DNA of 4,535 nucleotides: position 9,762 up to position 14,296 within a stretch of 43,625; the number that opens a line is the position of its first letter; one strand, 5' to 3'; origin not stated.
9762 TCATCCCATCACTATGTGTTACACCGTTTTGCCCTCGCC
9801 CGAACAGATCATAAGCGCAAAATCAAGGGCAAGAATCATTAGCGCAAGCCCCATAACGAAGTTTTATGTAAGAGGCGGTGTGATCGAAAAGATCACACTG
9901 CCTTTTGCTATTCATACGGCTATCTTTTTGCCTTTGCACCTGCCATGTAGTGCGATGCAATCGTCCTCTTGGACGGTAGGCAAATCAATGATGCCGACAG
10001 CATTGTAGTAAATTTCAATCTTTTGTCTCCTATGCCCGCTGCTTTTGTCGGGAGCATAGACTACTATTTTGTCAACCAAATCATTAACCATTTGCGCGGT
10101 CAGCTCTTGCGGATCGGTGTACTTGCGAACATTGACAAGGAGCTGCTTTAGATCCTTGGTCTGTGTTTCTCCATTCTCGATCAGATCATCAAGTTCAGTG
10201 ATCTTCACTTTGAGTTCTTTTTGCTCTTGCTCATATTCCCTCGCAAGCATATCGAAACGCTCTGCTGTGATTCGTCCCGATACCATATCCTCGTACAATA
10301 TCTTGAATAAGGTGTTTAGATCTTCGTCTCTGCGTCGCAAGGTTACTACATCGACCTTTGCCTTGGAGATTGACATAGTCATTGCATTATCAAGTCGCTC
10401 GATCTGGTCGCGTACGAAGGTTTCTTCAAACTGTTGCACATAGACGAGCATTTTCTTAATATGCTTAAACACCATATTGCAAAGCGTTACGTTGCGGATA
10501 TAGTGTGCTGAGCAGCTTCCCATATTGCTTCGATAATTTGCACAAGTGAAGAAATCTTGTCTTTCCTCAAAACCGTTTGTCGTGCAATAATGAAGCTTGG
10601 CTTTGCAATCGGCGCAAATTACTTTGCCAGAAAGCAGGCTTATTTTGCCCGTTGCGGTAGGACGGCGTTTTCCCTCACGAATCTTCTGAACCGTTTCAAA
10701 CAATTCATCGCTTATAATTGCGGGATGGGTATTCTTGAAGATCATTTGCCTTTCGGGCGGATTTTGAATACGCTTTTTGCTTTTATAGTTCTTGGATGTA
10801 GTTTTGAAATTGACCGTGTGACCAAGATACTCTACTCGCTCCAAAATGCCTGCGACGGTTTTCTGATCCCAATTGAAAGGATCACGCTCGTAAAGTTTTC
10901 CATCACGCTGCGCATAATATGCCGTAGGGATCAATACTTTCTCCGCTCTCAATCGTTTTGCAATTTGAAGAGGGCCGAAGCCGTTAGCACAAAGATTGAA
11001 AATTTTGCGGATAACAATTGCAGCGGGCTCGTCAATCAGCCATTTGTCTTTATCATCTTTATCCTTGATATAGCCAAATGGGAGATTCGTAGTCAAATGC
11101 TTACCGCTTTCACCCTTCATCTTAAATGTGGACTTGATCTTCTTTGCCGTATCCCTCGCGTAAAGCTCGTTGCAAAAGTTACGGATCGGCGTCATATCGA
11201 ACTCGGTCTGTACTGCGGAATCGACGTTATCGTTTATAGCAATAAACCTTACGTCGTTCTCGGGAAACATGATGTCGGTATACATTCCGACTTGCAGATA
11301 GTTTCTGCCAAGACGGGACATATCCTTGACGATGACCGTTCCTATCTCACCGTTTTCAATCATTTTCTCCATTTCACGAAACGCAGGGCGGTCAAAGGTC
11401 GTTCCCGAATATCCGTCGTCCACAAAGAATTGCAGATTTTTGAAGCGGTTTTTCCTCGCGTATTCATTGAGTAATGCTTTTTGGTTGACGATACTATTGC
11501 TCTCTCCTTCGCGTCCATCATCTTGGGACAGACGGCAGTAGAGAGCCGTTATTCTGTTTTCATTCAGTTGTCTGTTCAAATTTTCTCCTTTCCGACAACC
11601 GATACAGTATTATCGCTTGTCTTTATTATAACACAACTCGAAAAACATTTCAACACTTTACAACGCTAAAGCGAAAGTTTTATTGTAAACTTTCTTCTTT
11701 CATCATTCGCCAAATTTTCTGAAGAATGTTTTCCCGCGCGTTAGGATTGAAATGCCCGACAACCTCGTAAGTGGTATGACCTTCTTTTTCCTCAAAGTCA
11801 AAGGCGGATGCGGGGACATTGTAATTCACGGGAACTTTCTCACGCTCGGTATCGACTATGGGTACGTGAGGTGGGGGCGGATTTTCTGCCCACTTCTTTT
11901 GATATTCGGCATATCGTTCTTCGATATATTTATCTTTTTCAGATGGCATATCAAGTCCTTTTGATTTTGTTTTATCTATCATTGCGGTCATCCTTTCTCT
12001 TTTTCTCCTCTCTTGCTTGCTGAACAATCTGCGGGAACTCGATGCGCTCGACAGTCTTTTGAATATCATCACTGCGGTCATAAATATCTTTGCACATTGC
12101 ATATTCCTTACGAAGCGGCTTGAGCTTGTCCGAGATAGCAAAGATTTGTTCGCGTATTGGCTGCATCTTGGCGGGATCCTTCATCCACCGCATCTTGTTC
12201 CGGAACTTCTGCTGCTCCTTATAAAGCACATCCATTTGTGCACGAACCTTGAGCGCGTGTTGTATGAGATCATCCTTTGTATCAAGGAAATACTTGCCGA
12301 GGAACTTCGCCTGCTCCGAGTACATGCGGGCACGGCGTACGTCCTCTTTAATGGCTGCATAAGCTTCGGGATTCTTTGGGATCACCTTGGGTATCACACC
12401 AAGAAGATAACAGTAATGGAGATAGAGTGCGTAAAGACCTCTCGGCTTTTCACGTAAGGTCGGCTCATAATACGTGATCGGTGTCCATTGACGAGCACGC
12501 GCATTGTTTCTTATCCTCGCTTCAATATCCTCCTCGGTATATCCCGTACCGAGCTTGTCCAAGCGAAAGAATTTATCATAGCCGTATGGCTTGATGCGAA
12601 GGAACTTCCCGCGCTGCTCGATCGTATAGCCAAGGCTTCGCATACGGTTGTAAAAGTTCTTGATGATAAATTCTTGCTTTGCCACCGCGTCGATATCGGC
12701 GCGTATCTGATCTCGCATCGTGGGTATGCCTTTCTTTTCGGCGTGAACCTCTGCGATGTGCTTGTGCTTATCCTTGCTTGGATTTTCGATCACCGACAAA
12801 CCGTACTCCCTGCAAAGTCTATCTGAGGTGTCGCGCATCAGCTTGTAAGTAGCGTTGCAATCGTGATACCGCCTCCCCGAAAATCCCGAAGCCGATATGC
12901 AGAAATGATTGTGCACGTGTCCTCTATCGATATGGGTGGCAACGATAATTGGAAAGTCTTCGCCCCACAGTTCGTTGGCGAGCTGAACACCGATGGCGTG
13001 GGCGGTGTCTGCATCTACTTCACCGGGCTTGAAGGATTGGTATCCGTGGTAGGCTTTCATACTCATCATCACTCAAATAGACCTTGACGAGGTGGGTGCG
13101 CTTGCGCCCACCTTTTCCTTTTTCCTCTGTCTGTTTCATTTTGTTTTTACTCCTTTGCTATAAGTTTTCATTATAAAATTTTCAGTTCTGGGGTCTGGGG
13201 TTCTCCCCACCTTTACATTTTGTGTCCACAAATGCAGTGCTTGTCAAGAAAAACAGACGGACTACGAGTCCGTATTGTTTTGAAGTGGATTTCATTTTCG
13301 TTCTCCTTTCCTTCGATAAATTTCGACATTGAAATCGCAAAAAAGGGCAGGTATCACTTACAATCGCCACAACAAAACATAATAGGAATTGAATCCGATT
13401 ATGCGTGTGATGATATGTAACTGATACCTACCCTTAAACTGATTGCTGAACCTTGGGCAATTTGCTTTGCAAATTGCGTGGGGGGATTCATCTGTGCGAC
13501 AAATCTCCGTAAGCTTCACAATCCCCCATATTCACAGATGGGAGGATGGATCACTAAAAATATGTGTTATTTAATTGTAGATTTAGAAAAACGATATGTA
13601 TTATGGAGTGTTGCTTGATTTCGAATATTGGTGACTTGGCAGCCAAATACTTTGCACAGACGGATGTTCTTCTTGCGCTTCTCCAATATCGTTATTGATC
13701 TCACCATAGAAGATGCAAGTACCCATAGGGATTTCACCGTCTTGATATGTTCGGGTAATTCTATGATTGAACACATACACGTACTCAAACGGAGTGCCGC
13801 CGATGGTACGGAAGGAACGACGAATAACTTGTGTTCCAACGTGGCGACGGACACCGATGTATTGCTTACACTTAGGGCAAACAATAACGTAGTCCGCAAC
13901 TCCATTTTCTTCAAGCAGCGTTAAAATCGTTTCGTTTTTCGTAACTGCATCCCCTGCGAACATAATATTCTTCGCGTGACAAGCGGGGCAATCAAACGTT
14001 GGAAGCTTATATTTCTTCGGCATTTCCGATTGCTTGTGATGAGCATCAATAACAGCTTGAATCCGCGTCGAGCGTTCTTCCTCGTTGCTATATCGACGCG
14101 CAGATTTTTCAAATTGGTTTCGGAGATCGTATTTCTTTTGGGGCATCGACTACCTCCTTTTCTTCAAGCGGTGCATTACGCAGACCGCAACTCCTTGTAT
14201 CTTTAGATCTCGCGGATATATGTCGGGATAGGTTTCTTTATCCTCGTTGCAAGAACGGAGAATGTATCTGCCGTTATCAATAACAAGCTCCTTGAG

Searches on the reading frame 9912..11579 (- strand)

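Call 7: search_protein_families(library=pfam, proteins=[window:9912-11579:-], max_evalue=0.01)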
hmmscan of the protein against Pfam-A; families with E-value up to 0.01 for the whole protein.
window:9912-11579:- (555 aa): 4 families
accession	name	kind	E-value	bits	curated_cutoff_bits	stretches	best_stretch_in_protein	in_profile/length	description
PF14287.11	DUF4368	-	1.4e-24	86.5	25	1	467-532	2-67/67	Domain of unknown function (DUF4368)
PF00239.26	Resolvase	-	1.8e-21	77.2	23.3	1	12-160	2-144/145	Resolvase, N terminal domain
PF07508.19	Recombinase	-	1.7e-19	70.4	21.1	1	187-303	4-101/102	Recombinase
PF13408.12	Zn_ribbon_recom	-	2.8e-09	37.6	25.3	1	315-375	1-58/58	Recombinase zinc beta ribbon domain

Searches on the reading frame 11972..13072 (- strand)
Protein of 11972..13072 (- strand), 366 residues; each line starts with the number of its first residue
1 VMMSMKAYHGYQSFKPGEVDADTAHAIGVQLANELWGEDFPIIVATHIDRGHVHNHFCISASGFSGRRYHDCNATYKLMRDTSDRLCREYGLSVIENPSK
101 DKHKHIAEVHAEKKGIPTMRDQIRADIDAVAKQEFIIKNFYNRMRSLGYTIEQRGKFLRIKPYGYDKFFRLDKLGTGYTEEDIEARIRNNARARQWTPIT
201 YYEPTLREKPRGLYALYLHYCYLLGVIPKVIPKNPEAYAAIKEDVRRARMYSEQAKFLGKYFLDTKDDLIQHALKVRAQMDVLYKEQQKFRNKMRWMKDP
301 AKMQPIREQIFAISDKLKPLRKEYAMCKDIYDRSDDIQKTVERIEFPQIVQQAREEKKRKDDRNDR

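Call 7: search_protein_families(library=pfam, proteins=[window:11972-13072:-], max_evalue=0.01)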
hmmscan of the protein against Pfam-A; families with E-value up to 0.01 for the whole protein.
window:11972-13072:- (366 aa): 1 family
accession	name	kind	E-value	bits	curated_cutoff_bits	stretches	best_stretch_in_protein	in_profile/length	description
PF03432.20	Relaxase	-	9.8e-28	97.5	24.6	1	6-92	44-132/132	MobA/VirD2-like, nuclease domain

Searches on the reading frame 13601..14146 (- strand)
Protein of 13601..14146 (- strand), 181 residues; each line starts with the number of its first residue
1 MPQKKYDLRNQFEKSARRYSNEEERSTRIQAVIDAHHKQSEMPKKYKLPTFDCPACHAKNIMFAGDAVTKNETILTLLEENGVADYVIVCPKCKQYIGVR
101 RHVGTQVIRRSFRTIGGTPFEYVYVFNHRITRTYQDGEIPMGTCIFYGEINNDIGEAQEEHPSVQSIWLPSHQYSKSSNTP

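Call 7: search_protein_families(library=pfam, proteins=[window:13601-14146:-], max_evalue=0.01)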
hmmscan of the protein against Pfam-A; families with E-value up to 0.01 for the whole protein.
window:13601-14146:- (181 aa): 1 family
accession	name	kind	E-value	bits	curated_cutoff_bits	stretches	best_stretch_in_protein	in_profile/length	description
PF24441.1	DUF7560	-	0.00057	20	27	0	85-99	3-17/44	Family of unknown function (DUF7560)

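Call 36: search_protein_families(library=padloc, proteins=[window:13601-14146:-], max_evalue=0.01)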
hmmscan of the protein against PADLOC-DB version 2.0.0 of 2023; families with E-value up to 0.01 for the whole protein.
window:13601-14146:- (181 aa): 0 families

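Call 37: search_protein_families(library=ncbifam, proteins=[window:13601-14146:-], max_evalue=0.01)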
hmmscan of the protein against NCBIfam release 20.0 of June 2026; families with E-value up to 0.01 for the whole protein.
window:13601-14146:- (181 aa): 0 families

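Call 73: search_protein_families(library=phrogs, proteins=[window:13601-14146:-], max_evalue=0.001)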
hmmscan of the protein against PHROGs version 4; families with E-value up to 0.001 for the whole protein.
window:13601-14146:- (181 aa): 0 families
